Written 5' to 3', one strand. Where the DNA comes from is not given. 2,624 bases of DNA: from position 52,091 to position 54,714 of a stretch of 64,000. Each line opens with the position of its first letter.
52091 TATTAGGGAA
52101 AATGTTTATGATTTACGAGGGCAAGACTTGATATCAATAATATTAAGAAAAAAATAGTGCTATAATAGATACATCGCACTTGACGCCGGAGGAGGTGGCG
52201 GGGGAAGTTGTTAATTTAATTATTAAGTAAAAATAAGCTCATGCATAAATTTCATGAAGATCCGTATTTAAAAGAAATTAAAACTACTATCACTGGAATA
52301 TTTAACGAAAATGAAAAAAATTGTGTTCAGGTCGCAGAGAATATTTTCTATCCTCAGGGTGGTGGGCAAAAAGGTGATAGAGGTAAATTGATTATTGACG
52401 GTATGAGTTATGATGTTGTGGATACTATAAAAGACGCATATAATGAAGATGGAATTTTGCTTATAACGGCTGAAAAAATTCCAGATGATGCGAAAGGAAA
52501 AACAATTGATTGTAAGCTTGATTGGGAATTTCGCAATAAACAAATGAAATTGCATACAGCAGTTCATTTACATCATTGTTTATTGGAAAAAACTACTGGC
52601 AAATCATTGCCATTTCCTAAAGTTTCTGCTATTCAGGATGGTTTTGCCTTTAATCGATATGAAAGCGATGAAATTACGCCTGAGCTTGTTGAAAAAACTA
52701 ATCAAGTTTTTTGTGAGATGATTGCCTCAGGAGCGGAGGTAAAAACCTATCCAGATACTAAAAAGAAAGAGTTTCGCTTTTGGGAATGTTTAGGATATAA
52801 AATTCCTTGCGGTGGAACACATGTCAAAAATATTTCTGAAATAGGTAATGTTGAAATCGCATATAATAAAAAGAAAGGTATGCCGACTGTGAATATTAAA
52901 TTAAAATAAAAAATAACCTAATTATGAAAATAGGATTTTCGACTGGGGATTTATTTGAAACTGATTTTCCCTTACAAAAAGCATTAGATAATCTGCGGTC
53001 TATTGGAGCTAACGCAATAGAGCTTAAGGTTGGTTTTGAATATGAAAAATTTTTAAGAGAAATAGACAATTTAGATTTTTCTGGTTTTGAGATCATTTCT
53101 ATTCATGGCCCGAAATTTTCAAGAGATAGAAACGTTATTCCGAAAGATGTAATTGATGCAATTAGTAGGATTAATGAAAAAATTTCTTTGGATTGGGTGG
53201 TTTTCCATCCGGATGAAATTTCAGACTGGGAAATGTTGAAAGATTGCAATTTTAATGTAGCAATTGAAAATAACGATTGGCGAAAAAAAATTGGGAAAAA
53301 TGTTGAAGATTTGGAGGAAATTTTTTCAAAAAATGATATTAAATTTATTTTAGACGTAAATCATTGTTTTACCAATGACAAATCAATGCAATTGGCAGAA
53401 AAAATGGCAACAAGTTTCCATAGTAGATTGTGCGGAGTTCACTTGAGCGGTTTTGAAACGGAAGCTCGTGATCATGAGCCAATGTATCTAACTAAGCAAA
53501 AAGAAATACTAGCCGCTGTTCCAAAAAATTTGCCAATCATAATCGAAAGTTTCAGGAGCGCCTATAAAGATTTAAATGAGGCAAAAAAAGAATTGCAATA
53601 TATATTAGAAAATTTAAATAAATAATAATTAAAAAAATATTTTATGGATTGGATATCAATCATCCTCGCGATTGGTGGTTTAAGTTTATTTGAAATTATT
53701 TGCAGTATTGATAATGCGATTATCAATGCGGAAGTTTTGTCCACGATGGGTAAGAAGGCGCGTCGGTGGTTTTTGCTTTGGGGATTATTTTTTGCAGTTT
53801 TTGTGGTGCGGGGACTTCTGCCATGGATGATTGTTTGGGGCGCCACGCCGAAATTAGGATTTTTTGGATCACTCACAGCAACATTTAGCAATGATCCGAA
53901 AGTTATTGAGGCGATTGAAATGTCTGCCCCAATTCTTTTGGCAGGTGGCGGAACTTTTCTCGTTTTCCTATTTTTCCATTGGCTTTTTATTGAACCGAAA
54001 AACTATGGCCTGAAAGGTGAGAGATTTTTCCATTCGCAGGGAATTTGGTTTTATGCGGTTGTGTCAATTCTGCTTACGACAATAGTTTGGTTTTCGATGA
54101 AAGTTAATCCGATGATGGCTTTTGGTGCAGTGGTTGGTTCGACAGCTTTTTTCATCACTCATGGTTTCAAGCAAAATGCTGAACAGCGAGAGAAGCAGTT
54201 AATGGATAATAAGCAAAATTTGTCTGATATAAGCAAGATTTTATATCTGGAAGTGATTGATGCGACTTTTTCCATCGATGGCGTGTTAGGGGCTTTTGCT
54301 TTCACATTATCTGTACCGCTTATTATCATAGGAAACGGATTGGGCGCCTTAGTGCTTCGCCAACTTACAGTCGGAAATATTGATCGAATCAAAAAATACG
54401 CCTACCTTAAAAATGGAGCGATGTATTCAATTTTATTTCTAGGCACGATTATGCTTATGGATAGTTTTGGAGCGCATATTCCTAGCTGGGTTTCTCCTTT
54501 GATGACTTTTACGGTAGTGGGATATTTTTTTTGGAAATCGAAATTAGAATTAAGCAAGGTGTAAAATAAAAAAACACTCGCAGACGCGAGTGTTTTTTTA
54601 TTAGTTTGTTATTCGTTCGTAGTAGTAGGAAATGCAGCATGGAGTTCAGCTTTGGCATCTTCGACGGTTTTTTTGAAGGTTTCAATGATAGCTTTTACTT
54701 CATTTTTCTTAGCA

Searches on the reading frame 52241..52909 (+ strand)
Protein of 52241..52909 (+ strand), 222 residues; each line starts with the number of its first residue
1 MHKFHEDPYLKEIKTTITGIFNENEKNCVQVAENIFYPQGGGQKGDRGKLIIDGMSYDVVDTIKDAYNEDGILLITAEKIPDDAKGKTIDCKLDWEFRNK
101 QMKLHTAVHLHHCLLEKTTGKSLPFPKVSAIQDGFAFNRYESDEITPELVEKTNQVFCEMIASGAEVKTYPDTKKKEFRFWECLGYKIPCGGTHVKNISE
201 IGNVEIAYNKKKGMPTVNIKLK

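Call 12: search_protein_families(library=pfam, proteins=[window:52241-52909:+], max_evalue=0.01)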
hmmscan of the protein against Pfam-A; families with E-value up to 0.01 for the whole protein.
window:52241-52909:+ (222 aa): 2 families
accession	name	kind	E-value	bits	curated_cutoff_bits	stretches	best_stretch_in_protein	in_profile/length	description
PF07973.19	tRNA_SAD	-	4e-06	27.1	24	1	188-207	12-31/44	Threonyl and Alanyl tRNA synthetase second additional domain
PF01411.24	tRNA-synt_2c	-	2.3e-05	23.6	30.3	1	21-95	479-550/552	tRNA synthetases class II (A)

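Call 13: find_encoding_contigs(protein=window:52241-52909:+, flank=6000, max_places=8)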
Protein window:52241-52909:+ (222 aa): 6 contigs read that carry it; 4 places shown.
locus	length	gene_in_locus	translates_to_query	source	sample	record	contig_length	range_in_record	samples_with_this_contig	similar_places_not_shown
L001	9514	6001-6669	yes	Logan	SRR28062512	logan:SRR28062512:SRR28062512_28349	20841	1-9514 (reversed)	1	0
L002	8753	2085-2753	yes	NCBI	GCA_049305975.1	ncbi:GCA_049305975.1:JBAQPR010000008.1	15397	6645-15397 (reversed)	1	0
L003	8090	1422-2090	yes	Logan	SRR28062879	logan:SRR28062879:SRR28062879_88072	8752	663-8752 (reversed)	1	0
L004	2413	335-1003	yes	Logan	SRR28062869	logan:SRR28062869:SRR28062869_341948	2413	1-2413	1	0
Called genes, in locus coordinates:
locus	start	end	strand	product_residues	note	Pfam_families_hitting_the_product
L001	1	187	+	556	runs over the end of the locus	PF00117:GATase, PF07722:Peptidase_C26, PF02540:NAD_synthase (weak), PF00958:GMP_synt_C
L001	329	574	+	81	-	PF14242:DUF4342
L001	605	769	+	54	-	-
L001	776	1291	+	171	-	-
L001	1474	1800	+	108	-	-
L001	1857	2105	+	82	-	PF06961:DUF1294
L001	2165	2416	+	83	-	PF01541:GIY-YIG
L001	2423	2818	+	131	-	PF03073:TspO_MBR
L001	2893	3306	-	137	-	PF01814:Hemerythrin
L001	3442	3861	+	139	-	PF06262:Zincin_1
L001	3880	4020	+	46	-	-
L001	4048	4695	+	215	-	PF13529:Peptidase_C39_2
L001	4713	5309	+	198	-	PF00702:Hydrolase, PF13419:HAD_2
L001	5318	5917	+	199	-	PF13489:Methyltransf_23, PF02353:CMAS (weak), PF13847:Methyltransf_31, PF08241:Methyltransf_11, PF08242:Methyltransf_12, PF13649:Methyltransf_25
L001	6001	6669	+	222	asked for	PF01411:tRNA-synt_2c (faint), PF07973:tRNA_SAD (weak)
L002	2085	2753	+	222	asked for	PF01411:tRNA-synt_2c (faint), PF07973:tRNA_SAD (weak)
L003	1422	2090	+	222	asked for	PF01411:tRNA-synt_2c (faint), PF07973:tRNA_SAD (weak)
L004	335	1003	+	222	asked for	PF01411:tRNA-synt_2c (faint), PF07973:tRNA_SAD (weak)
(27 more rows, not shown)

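Call 21: find_related_loci(query=window:52241-52906:+, collection=genome_contigs, flank=6000)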
Query window:52241-52906:+ (222 aa) in genome_contigs; peptide patterns used: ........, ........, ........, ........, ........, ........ (x = any residue, [..] = any of these).
36 stretches matched a pattern; 6 encode a relative of the query (tblastn E <= 1e-3); 5 distinct loci.
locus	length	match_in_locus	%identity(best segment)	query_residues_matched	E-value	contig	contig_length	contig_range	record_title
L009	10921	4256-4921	87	1-222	2e-134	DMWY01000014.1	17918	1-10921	MAG TPA_asm: Candidatus Moraniibacteriota bacterium isolate UBA12116 contig_269, whole genome shotgun sequence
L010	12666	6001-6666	73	1-222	5e-115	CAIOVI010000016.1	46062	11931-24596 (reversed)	uncultured bacterium isolate MJ110830A_bin-153 genome assembly, contig: bin-153:16/63, whole genome shotgun sequence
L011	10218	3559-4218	58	3-222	5e-80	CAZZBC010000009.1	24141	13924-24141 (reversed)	MAG TPA_asm: uncultured Gammaproteobacteria bacterium isolate binchicken_co232_117 genome assembly, contig: NODE_3848_le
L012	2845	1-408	64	86-221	2e-59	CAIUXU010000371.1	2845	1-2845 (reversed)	MAG: uncultured Syntrophobacterales bacterium isolate Day2-6_bin-621 genome assembly, contig: bin-621:371/575, whole gen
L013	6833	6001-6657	72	1-219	5e-112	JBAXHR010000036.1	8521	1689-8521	MAG: Candidatus Moraniibacteriota bacterium isolate ELA328 MAG328_36, whole genome shotgun sequence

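Call 46: find_homologous_proteins(query=window:52241-52906:+, max_evalue=1e-40)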
Query window:52241-52906:+ (222 aa): 122 proteins with E <= 1e-40 among 453 candidates; the best 120 are listed.
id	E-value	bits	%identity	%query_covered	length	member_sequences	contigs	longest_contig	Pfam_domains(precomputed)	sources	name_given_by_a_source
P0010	4.9e-137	473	91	100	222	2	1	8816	PF07973.20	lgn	-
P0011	2.0e-134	464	91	100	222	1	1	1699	PF07973.20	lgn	-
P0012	4.3e-130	450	87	100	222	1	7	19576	-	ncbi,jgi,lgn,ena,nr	ncbi:MAG: Threonyl and alanyl tRNA synthetase domain protein [Candidatus Moranbacteria bacterium GW2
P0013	4.8e-116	404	77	100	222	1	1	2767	PF01411.25,PF07973.20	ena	-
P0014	4.9e-116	404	75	100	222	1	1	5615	PF01411.25,PF07973.20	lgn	-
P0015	8.8e-116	403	77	100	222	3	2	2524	PF01411.25,PF07973.20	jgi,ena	-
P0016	2.2e-114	399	76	100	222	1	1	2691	-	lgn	-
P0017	4.6e-113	394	75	100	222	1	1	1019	-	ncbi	-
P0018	6.9e-112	390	74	100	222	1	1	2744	PF07973.20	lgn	-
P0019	7.0e-112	390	73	100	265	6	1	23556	PF01411.25,PF07973.20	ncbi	-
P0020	1.6e-110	386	73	100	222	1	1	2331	PF01411.25,PF07973.20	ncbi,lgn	-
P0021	3.2e-110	385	73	100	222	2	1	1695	-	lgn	-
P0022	6.7e-110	384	73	100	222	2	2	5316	PF07973.20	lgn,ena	-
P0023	9.0e-110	383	73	100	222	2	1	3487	PF07973.20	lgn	-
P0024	2.8e-109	382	73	100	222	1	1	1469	PF07973.20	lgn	-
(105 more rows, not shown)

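Call 47: find_encoding_contigs(protein=P0010, flank=8000, max_places=3)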
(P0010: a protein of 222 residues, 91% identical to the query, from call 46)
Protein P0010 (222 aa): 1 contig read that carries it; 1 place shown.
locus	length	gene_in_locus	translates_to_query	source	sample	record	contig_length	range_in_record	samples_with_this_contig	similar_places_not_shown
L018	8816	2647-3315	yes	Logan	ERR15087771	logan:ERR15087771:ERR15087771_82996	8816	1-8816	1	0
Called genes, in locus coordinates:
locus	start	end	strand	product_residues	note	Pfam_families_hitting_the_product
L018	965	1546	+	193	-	PF02834:LigT_PEase (faint), PF13563:2_5_RNA_ligase2, PF06299:DUF1045 (weak)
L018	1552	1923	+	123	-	PF07883:Cupin_2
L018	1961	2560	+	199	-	PF13489:Methyltransf_23, PF02353:CMAS (weak), PF13847:Methyltransf_31, PF08241:Methyltransf_11, PF08242:Methyltransf_12, PF13649:Methyltransf_25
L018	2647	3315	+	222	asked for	PF07973:tRNA_SAD (weak)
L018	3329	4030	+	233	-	PF01261:AP_endonuc_2 (weak)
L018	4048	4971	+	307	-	PF03741:TerC (weak), PF04332:DUF475, PF03741:TerC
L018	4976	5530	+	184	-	PF00293:NUDIX (weak)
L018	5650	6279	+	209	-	-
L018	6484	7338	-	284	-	-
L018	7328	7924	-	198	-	-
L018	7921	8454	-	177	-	PF04542:Sigma70_r2, PF08281:Sigma70_r4_2, PF04545:Sigma70_r4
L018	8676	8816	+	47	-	?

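Call 48: find_encoding_contigs(protein=P0011, flank=3000, max_places=3)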
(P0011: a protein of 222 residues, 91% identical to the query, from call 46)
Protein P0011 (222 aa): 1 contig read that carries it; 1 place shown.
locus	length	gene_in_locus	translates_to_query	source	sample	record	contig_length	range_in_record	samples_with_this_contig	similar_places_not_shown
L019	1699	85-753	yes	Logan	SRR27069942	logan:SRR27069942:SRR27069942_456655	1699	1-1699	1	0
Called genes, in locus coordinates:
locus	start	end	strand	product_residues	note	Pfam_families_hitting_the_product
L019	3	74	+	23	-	?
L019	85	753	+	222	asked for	PF07973:tRNA_SAD (weak)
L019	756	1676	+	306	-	PF03547:Mem_trans, PF01758:SBF (weak)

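Call 49: find_encoding_contigs(protein=P0014, flank=6000, max_places=3)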
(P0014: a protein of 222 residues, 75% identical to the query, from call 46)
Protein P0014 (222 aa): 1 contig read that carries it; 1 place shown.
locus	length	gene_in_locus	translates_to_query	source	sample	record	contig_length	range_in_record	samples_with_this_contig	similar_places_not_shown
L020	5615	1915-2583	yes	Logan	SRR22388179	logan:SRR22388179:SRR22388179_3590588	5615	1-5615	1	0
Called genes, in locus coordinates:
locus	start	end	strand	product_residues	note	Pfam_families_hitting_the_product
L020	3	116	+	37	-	?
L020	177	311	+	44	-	-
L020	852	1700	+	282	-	PF00800:PDT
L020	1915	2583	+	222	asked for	PF01411:tRNA-synt_2c (weak), PF07973:tRNA_SAD (faint)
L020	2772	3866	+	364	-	PF01702:TGT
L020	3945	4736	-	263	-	-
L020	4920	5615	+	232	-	?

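Call 69: search_protein_families(library=pfam, proteins=[L018:1552-1923:+], max_evalue=0.001)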
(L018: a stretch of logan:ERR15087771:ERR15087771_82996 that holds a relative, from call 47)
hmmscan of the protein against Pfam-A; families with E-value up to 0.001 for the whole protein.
L018:1552-1923:+ (123 aa): 2 families
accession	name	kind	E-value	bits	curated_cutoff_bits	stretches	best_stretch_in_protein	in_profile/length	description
PF07883.17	Cupin_2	-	1.9e-10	40.8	27.2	1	38-103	8-69/70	Cupin domain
PF00190.28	Cupin_1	-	0.00011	22.3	22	1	36-105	41-115/151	Cupin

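Call 74: find_encoding_contigs(protein=P0013, flank=3000, max_places=2)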
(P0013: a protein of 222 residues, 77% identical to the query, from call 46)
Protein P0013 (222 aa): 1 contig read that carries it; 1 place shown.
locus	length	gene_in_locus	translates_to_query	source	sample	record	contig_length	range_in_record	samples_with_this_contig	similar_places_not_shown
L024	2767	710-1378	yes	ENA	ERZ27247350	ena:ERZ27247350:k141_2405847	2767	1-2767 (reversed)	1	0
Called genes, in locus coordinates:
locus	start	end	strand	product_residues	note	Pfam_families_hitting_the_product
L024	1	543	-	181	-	?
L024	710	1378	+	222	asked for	PF01411:tRNA-synt_2c (weak), PF07973:tRNA_SAD (weak)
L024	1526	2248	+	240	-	PF01810:LysE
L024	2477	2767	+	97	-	?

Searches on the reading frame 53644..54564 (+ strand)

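Call 12: search_protein_families(library=pfam, proteins=[window:53644-54564:+], max_evalue=0.01)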
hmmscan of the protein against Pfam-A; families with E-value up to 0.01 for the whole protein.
window:53644-54564:+ (306 aa): 2 families
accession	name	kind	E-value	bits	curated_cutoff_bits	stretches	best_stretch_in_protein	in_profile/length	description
PF04332.21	DUF475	-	1.8e-42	146.6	27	1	22-300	1-287/293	Protein of unknown function (DUF475)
PF03741.22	TerC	-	7e-20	71.9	27.8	1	14-273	4-177/178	Integral membrane protein TerC family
